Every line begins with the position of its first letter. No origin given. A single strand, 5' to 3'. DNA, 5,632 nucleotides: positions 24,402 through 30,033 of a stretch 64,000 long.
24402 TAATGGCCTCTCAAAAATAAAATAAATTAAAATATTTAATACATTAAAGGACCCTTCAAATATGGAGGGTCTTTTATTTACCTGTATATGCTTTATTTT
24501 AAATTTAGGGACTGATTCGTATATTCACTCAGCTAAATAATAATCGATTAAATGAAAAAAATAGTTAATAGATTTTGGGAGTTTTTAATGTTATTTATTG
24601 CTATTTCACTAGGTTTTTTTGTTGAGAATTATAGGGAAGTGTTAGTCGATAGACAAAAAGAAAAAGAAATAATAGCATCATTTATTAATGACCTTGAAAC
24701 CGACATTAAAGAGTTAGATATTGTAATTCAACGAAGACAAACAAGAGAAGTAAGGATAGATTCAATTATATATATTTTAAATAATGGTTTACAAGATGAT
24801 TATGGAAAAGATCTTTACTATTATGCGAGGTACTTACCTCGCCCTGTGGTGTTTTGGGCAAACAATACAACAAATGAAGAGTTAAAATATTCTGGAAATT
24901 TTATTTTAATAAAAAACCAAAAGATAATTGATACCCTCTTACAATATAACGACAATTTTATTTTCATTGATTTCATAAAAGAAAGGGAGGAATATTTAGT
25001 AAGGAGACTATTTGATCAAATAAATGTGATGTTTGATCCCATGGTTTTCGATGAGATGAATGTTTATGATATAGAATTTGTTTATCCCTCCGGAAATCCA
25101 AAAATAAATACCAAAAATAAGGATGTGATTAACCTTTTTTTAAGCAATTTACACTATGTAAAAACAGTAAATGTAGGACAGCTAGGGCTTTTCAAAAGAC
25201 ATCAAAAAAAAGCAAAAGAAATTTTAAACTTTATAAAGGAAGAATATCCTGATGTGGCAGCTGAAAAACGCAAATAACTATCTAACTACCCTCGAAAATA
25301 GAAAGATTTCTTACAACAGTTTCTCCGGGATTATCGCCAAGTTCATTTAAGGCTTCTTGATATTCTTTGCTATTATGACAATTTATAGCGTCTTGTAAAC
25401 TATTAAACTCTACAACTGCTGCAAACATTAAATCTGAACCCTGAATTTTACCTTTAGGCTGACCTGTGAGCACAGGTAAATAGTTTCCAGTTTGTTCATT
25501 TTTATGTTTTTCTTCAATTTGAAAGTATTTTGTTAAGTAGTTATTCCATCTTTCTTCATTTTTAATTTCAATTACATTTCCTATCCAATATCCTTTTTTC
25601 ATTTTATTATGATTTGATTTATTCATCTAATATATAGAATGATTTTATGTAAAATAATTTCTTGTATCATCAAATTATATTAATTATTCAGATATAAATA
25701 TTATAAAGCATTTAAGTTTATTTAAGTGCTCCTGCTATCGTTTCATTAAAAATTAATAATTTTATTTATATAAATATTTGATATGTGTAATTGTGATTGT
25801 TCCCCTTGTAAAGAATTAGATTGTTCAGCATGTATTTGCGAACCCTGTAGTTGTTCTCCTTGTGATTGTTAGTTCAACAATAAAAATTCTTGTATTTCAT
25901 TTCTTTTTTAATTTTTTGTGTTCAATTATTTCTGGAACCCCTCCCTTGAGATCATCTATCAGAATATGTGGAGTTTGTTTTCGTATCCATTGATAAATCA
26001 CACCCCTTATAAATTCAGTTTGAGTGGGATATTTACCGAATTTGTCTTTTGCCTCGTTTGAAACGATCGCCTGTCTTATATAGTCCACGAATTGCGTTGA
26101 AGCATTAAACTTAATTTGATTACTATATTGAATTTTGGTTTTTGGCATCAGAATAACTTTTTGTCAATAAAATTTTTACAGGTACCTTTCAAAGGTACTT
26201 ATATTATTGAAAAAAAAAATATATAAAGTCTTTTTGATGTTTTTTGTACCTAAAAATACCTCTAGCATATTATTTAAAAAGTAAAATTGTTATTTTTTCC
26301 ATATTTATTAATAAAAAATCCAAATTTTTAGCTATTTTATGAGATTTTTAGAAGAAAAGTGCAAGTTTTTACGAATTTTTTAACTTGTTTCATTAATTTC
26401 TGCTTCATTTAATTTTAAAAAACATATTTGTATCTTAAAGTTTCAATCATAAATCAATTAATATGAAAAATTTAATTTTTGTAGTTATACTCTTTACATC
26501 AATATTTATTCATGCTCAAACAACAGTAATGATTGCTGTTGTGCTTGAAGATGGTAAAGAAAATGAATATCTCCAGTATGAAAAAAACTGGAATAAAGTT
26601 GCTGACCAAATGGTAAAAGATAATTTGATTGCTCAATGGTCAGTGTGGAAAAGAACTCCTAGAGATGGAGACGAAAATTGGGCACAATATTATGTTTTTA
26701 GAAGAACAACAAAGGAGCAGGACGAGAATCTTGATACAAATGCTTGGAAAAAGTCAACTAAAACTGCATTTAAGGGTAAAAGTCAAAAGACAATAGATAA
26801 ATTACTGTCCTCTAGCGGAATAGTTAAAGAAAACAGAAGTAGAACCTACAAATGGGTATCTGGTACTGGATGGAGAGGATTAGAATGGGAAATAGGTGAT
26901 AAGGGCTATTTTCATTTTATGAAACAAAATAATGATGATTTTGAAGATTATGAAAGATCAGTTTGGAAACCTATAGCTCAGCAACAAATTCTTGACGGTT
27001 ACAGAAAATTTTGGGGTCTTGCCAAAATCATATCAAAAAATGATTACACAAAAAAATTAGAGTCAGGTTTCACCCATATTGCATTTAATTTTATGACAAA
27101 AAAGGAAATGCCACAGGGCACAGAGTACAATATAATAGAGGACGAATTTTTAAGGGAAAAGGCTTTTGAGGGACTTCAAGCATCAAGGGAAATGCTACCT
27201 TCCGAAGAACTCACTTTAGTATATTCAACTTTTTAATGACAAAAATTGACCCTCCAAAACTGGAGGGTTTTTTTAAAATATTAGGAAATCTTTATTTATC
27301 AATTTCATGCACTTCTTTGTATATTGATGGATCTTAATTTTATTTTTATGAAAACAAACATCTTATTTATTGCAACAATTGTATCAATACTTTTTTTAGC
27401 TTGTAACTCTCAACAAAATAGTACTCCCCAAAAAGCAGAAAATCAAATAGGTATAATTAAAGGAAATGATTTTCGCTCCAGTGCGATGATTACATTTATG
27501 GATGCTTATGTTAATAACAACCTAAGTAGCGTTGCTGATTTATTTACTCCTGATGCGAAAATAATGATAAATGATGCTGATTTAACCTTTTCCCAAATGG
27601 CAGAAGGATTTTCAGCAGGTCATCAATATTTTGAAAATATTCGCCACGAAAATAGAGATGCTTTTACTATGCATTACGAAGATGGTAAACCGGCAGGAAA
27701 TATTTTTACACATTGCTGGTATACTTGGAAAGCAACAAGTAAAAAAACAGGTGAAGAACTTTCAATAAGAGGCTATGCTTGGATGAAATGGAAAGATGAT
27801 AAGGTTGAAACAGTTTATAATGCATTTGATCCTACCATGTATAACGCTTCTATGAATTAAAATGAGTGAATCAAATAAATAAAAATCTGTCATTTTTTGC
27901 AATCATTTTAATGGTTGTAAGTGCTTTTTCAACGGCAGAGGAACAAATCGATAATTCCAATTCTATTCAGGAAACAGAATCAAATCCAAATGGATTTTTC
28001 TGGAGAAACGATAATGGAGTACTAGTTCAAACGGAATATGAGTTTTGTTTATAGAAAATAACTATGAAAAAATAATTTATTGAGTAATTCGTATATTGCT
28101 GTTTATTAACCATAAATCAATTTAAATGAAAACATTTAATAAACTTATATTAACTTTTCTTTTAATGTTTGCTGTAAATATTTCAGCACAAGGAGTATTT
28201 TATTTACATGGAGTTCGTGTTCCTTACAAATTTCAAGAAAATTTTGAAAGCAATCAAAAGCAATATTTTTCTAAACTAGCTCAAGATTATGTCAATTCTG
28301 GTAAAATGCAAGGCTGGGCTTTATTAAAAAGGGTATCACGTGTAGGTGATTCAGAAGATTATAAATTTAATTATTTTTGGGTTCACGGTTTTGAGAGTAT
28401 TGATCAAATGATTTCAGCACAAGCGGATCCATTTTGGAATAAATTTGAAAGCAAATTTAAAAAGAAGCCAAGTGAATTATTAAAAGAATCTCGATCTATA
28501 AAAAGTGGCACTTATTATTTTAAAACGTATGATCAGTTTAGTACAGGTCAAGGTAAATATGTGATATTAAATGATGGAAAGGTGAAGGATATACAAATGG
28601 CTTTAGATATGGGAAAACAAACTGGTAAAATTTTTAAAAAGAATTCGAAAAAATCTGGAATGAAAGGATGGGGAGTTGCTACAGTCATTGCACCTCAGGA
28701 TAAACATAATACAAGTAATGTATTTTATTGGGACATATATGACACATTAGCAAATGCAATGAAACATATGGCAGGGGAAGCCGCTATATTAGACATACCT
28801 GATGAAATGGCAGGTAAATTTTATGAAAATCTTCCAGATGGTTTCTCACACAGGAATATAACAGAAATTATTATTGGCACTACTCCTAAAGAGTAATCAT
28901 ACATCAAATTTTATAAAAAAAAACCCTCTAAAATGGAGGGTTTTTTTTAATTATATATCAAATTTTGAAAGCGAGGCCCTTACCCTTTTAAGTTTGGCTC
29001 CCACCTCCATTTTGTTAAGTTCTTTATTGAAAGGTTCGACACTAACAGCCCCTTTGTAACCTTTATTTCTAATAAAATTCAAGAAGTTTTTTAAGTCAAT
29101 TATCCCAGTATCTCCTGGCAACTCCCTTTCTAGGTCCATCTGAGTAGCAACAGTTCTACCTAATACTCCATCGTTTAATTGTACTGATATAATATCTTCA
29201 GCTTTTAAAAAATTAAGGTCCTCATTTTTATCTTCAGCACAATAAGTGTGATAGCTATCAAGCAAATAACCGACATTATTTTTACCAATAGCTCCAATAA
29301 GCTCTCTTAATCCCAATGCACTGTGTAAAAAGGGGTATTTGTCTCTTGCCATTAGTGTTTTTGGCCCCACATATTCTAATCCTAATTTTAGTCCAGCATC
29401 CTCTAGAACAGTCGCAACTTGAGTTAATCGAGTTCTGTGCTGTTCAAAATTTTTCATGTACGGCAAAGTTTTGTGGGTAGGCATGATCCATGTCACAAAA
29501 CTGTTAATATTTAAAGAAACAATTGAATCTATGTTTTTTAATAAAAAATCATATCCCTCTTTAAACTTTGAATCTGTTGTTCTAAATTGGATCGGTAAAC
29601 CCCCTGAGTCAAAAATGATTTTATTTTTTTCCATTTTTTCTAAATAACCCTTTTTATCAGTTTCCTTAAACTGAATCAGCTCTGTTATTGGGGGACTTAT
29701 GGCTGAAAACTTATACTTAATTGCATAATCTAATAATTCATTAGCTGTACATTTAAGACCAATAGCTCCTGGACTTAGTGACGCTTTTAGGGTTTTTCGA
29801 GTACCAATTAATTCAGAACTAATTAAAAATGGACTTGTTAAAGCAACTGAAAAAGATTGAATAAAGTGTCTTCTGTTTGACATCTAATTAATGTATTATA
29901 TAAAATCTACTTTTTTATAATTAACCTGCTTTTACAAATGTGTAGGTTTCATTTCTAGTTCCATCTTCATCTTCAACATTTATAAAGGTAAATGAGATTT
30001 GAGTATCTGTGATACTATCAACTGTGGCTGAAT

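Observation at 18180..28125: Array of unrelated genes, each with its own copy of one homologous promoter/5'-leader module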

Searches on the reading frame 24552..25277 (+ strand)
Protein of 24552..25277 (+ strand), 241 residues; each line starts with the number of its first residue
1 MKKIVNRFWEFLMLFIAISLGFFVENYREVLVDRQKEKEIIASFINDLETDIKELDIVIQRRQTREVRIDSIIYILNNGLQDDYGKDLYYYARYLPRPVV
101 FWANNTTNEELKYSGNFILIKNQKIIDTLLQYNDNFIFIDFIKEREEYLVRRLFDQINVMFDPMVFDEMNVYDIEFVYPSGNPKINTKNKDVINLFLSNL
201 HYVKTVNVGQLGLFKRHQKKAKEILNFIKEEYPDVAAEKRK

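Call 7: search_protein_families(library=pfam, max_evalue=0.01, proteins=[window:24552-25277:+])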
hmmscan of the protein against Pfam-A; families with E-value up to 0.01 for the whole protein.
window:24552-25277:+ (241 aa): 0 families

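Call 71: find_homologous_proteins(query=window:24552-25277:+)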
Query window:24552-25277:+ (241 aa): 192 proteins with E <= 0.001 among 858 candidates; the best 120 are listed.
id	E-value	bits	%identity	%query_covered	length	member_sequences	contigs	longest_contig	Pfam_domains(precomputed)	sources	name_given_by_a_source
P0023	1.4e-148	511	97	100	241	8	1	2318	-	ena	-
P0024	2.0e-147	507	96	100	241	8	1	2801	-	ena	-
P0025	2.5e-147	507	97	100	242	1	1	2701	-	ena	-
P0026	8.6e-147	505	96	100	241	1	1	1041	-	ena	-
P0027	9.4e-147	505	97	100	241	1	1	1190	-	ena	-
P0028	4.4e-146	503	96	99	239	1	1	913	-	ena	-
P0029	4.5e-146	503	96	100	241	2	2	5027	-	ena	-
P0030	7.3e-144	496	94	99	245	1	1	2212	-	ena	-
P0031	2.5e-143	494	93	100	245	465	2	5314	-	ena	-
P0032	2.3e-142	491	92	99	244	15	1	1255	-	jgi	-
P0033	5.7e-142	489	92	99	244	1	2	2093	-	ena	-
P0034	6.3e-142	489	93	99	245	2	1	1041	-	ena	-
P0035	2.0e-141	488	92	99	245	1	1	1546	-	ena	-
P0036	4.6e-141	487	92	99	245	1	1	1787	-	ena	-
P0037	3.3e-140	484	90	100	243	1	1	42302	-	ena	-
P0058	4.1e-126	438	82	99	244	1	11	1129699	-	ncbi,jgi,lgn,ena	-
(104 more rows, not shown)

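Call 76: find_encoding_contigs(protein=P0058, flank=10000, max_places=2)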
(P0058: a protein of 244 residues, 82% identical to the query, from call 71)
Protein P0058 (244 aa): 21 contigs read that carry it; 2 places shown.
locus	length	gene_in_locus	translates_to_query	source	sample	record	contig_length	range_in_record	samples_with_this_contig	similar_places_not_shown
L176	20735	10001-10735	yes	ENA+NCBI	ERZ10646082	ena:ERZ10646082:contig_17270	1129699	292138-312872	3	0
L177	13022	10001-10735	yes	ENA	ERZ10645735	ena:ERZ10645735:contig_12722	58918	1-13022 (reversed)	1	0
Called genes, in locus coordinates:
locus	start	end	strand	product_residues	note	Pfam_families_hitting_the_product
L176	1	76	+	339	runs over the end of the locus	PF00814:TsaD, PF22521:HypF_C_2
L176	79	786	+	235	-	PF20260:PUA_4, PF04452:Methyltrans_RNA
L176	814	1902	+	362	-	PF01594:AI-2E_transport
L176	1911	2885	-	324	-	PF03060:NMO, PF01070:FMN_dh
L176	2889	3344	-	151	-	PF14539:DUF4442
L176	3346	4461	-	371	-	PF05222:AlaDh_PNT_N, PF01262:AlaDh_PNT_C, PF07992:Pyr_redox_2 (weak), PF01134:GIDA (weak)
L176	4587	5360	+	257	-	PF13653:GDPD_2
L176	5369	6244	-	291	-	PF00149:Metallophos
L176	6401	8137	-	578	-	PF00664:ABC_membrane, PF00005:ABC_tran, PF02463:SMC_N (faint)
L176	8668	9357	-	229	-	-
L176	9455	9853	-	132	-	-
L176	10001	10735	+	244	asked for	-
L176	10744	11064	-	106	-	PF07045:DUF1330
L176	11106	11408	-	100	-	-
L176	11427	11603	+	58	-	-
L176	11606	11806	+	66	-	-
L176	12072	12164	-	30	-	-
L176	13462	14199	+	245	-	PF23952:LRR_EndoS (faint), PF12799:LRR_4 (weak)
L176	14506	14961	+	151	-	PF03382:DUF285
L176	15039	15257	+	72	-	PF03382:DUF285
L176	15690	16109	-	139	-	-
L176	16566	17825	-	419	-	PF13102:Phage_int_SAM_5, PF00589:Phage_integrase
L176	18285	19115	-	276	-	PF01925:TauE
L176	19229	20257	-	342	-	PF01717:Meth_synt_2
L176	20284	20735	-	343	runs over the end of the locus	PF08908:MesX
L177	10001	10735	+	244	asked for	-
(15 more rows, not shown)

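Call 83: search_protein_families(library=padloc, max_evalue=0.001, proteins=[window:24552-25277:+])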
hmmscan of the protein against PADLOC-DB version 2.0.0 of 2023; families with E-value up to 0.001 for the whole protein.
window:24552-25277:+ (241 aa): 0 families

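Call 84: search_protein_families(library=ncbifam, max_evalue=0.001, proteins=[window:24552-25277:+])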
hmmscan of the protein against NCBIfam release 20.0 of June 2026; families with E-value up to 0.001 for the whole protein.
window:24552-25277:+ (241 aa): 0 families

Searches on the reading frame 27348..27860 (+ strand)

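Call 8: search_protein_families(library=pfam, max_evalue=0.01, proteins=[window:27348-27860:+])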
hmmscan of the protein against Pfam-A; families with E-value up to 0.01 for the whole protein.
window:27348-27860:+ (170 aa): 1 family
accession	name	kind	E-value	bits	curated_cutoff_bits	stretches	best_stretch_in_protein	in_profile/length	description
PF12680.13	SnoaL_2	-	5.2e-06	27.4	27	1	50-153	4-99/102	SnoaL-like domain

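Call 83: search_protein_families(library=padloc, max_evalue=0.001, proteins=[window:27348-27860:+])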
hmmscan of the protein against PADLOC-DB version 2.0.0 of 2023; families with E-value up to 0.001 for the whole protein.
window:27348-27860:+ (170 aa): 0 families

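Call 84: search_protein_families(library=ncbifam, max_evalue=0.001, proteins=[window:27348-27860:+])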
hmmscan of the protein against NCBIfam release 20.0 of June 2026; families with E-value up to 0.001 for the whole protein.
window:27348-27860:+ (170 aa): 0 families

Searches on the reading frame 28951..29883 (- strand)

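Call 8: search_protein_families(library=pfam, max_evalue=0.01, proteins=[window:28951-29883:-])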
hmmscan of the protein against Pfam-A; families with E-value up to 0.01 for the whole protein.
window:28951-29883:- (310 aa): 1 family
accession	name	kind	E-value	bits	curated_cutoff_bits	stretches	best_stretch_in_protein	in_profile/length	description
PF01261.30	AP_endonuc_2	-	4.5e-21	76.1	31.1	1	54-290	4-234/249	Xylose isomerase-like TIM barrel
